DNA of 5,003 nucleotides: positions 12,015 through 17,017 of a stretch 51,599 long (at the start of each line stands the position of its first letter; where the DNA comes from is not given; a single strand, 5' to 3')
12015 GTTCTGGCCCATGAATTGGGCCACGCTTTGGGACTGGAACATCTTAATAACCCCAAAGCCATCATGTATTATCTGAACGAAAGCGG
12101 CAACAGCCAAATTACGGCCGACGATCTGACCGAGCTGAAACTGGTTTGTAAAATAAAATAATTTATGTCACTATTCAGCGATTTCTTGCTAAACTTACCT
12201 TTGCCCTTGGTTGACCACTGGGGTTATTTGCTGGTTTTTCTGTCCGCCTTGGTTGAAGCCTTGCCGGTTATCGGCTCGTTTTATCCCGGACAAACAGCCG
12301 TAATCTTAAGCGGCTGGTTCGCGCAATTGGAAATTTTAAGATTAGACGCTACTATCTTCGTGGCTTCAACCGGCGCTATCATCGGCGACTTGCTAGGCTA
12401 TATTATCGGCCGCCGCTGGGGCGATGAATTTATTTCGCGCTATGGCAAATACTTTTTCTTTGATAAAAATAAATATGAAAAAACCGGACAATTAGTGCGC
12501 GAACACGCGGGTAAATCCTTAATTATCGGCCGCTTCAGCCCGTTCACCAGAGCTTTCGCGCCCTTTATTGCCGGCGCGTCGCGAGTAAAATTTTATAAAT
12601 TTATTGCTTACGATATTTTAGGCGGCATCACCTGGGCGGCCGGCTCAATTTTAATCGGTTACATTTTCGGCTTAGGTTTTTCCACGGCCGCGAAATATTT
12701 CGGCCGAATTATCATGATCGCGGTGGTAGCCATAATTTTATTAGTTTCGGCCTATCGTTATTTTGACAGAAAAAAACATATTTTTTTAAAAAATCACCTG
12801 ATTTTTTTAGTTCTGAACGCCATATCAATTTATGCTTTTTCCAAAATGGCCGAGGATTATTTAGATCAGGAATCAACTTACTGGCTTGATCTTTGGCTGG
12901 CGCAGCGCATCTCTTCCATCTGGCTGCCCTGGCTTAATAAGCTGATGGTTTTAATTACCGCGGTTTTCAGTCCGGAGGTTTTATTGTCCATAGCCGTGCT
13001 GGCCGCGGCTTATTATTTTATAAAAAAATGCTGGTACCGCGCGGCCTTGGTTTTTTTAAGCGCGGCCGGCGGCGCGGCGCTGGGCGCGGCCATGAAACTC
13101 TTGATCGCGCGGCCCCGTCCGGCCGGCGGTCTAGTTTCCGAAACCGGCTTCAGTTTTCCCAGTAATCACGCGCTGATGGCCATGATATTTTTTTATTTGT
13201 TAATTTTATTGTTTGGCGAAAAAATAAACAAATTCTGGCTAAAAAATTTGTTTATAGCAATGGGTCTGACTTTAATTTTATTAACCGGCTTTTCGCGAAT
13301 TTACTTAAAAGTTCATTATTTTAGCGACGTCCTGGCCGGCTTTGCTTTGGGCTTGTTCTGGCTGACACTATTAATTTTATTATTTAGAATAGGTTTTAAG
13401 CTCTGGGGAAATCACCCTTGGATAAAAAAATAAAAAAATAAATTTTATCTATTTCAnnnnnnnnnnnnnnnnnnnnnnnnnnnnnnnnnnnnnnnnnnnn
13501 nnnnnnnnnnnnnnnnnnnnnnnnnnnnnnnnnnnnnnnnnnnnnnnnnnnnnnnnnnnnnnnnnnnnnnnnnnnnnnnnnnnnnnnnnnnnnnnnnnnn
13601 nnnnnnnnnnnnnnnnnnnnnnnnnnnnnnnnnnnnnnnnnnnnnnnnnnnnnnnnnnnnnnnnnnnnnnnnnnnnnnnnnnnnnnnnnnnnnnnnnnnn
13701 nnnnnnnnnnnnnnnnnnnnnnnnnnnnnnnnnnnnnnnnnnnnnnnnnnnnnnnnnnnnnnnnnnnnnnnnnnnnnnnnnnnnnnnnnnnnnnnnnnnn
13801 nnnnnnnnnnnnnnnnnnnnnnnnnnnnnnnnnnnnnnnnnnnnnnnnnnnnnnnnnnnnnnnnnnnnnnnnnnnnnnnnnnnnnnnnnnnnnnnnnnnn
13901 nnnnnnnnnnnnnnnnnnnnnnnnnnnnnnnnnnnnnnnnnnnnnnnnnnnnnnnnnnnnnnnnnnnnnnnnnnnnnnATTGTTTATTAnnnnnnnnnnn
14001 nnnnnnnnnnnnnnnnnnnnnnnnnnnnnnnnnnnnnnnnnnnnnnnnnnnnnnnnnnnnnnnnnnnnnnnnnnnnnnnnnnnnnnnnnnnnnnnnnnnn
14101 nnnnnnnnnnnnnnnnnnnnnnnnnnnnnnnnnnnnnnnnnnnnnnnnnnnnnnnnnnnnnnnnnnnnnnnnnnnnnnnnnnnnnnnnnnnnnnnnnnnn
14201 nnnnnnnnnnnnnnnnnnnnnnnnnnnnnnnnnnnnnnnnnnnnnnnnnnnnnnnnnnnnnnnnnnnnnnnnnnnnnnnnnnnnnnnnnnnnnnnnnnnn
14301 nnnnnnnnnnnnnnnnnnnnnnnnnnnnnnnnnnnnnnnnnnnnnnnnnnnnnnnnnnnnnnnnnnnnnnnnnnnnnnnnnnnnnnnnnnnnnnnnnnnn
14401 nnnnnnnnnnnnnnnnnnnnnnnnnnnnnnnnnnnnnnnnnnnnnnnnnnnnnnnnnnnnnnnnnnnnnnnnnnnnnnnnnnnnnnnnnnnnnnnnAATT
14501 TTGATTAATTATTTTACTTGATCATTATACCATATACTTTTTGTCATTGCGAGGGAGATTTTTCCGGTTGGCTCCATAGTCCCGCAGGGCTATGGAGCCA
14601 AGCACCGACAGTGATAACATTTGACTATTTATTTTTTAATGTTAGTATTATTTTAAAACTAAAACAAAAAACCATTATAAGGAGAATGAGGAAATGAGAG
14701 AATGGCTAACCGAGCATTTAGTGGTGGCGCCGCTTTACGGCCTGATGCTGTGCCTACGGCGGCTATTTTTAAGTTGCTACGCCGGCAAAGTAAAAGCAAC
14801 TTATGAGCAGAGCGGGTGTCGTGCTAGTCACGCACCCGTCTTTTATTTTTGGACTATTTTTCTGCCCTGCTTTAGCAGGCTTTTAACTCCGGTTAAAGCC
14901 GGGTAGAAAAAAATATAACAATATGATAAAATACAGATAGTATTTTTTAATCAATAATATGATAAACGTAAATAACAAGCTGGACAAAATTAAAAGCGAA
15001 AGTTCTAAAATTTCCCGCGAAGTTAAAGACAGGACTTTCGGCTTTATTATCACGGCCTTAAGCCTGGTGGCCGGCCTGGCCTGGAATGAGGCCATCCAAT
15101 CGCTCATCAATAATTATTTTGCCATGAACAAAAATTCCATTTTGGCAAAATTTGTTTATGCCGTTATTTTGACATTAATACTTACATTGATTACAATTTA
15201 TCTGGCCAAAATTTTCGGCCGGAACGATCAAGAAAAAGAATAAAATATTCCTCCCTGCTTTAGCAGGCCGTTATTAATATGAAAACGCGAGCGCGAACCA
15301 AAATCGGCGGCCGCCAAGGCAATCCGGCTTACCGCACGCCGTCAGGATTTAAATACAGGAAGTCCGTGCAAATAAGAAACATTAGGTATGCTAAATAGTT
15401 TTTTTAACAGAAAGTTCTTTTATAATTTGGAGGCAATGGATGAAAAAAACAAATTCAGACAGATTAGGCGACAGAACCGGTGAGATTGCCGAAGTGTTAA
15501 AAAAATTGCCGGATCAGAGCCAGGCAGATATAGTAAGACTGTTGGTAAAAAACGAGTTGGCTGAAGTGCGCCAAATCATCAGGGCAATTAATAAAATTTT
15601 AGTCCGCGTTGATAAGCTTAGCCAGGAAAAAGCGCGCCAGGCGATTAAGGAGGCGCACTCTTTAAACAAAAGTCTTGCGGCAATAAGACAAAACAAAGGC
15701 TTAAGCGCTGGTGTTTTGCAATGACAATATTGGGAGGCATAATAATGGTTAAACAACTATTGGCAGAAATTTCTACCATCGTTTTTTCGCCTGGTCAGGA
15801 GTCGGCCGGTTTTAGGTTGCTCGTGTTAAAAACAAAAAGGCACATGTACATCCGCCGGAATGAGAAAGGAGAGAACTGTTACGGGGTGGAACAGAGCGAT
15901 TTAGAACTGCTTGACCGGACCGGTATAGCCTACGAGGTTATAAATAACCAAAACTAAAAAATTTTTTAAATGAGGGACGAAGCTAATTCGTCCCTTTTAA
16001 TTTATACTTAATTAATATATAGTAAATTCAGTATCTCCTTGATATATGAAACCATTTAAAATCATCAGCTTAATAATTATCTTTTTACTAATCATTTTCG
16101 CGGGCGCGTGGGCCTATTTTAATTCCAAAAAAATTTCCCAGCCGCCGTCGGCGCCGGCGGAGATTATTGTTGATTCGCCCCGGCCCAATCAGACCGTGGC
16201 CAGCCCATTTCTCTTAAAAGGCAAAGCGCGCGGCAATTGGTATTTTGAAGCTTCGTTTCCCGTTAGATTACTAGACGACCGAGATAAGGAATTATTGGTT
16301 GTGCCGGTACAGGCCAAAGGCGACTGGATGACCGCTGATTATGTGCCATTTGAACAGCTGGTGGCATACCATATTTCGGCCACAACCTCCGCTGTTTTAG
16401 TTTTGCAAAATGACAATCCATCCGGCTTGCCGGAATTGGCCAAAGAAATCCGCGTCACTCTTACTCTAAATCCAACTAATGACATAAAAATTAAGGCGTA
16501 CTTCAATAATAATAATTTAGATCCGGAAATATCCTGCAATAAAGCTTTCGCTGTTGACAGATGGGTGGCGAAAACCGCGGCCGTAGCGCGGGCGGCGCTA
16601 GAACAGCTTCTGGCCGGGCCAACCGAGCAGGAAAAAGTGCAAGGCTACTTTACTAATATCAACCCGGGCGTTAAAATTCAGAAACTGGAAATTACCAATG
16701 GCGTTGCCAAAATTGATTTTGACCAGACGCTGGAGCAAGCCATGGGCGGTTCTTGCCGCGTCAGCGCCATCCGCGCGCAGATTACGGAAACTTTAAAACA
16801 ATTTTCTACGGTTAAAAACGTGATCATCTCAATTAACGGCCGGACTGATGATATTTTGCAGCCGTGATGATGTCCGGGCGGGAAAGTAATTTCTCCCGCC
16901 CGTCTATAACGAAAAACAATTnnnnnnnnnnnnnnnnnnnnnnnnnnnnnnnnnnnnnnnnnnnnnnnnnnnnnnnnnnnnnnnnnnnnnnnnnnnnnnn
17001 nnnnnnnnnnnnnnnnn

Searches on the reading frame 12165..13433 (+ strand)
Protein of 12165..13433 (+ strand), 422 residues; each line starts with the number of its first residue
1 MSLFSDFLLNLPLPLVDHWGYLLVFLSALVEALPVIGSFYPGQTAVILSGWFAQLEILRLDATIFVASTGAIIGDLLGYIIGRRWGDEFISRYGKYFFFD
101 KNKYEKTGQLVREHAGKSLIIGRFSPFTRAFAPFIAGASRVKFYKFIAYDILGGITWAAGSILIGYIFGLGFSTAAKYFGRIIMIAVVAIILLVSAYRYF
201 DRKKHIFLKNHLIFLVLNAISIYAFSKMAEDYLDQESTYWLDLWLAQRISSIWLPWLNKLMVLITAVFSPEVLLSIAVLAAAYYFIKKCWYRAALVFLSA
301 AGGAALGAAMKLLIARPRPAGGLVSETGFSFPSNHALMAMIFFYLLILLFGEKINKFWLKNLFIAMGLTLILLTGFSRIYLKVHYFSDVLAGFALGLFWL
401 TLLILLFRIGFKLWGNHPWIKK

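Call 8: search_protein_families(library=pfam, proteins=[window:12165-13433:+], max_evalue=0.001)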
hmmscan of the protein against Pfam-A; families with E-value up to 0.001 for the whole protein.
window:12165-13433:+ (422 aa): 3 families
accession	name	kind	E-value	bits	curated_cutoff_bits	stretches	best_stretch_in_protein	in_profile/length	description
PF01569.27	PAP2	-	3.4e-18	66.1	27.2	1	295-406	4-124/130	PAP2 superfamily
PF09335.16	VTT_dom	-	3e-17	63.7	33.9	1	41-166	2-122/123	VTT domain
PF14378.12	PAP2_3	-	5.8e-06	26.7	27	1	319-398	115-186/190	PAP2 superfamily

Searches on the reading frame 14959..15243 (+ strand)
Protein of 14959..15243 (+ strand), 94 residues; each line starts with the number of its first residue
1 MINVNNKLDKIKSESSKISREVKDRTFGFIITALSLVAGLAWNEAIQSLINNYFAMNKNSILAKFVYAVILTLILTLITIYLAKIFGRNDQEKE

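Call 75: search_protein_families(library=pfam, proteins=[window:14959-15243:+], max_evalue=0.001)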
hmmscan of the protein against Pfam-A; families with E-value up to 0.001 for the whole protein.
window:14959-15243:+ (94 aa): 1 family
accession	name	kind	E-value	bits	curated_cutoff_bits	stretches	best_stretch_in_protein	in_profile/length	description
PF18898.5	DUF5654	-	3.9e-17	62.5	23.8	1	19-88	2-70/71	Family of unknown function (DUF5654)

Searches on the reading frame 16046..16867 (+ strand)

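Call 75: search_protein_families(library=pfam, proteins=[window:16046-16867:+], max_evalue=0.001)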
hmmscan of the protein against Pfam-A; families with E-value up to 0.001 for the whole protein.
window:16046-16867:+ (273 aa): 2 families
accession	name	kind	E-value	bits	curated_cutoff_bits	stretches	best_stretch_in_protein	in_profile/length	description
PF10646.14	Germane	-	1.1e-18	68.3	23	1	152-267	3-115/117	Sporulation and spore germination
PF10648.15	Gmad2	-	2.4e-11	44.2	25.7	1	40-126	2-83/86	Immunoglobulin-like domain of bacterial spore germination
